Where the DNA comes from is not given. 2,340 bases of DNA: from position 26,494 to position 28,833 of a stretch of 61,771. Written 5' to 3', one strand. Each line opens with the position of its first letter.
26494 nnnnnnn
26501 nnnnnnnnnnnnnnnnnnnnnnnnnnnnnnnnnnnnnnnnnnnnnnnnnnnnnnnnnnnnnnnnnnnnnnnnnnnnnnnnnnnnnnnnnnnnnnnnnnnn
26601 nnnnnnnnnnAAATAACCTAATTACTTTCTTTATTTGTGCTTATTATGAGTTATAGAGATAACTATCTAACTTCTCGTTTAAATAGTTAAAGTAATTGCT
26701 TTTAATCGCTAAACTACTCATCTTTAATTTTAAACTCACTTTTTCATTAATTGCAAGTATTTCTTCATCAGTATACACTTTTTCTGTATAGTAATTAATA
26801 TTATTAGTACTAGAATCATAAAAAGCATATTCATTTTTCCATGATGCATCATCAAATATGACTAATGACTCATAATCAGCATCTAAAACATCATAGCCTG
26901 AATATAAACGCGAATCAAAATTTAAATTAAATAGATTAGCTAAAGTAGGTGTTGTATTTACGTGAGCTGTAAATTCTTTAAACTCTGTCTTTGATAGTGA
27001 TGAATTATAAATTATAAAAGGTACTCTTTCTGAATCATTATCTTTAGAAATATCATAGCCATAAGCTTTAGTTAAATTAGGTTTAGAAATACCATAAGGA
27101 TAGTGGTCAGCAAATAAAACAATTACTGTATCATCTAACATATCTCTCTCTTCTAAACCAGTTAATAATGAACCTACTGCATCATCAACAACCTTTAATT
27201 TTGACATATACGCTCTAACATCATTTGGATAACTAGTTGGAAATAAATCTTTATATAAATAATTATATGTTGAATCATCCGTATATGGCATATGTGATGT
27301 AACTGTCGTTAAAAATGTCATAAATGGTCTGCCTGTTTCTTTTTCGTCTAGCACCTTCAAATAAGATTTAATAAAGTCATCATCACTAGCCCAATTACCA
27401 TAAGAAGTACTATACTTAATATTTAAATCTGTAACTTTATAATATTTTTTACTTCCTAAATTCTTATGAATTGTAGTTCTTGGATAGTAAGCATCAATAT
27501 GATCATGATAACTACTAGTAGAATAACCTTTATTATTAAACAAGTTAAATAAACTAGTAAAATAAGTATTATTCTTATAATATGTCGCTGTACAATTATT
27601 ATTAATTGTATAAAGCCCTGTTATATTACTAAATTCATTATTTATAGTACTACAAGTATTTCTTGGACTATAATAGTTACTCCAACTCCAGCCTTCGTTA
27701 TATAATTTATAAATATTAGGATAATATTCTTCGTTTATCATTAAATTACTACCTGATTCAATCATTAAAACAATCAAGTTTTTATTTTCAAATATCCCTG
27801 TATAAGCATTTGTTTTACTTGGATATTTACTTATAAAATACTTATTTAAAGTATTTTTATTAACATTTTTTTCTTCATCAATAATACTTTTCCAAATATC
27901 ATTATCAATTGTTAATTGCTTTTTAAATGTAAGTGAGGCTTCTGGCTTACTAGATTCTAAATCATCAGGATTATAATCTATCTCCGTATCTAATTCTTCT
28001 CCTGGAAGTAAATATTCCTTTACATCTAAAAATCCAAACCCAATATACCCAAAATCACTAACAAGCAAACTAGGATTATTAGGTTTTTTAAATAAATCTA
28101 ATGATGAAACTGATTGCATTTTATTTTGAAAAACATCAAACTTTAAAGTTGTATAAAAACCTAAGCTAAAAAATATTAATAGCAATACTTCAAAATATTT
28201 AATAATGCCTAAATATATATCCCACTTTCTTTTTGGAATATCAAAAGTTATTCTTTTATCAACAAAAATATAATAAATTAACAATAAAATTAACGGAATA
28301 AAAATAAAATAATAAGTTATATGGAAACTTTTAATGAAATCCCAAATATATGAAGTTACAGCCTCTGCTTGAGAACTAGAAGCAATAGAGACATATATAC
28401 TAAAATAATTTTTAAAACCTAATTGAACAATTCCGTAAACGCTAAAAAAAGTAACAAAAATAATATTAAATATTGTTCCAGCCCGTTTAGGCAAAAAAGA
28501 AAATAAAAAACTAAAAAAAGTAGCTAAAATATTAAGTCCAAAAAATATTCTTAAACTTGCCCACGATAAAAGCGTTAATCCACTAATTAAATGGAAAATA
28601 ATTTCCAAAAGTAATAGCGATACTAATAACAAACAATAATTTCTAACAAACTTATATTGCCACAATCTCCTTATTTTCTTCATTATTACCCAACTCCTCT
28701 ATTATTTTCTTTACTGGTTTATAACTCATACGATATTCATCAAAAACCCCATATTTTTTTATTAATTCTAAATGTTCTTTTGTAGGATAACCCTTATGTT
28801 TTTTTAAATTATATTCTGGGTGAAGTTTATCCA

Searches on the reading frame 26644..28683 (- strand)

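Call 6: search_protein_families(library=pfam, proteins=[window:26644-28683:-], max_evalue=0.01)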
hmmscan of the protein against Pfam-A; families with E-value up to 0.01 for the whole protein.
window:26644-28683:- (679 aa): 3 families
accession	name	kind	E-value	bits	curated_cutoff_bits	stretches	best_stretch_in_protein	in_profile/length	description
PF00884.28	Sulfatase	-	8.2e-32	111.1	25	1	301-586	1-300/301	Sulfatase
PF01663.27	Phosphodiest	-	7e-05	23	23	1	304-528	2-220/342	Type I phosphodiesterase / nucleotide pyrophosphatase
PF02995.22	DUF229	-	0.0045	16.2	25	1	361-527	189-341/496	Protein of unknown function (DUF229)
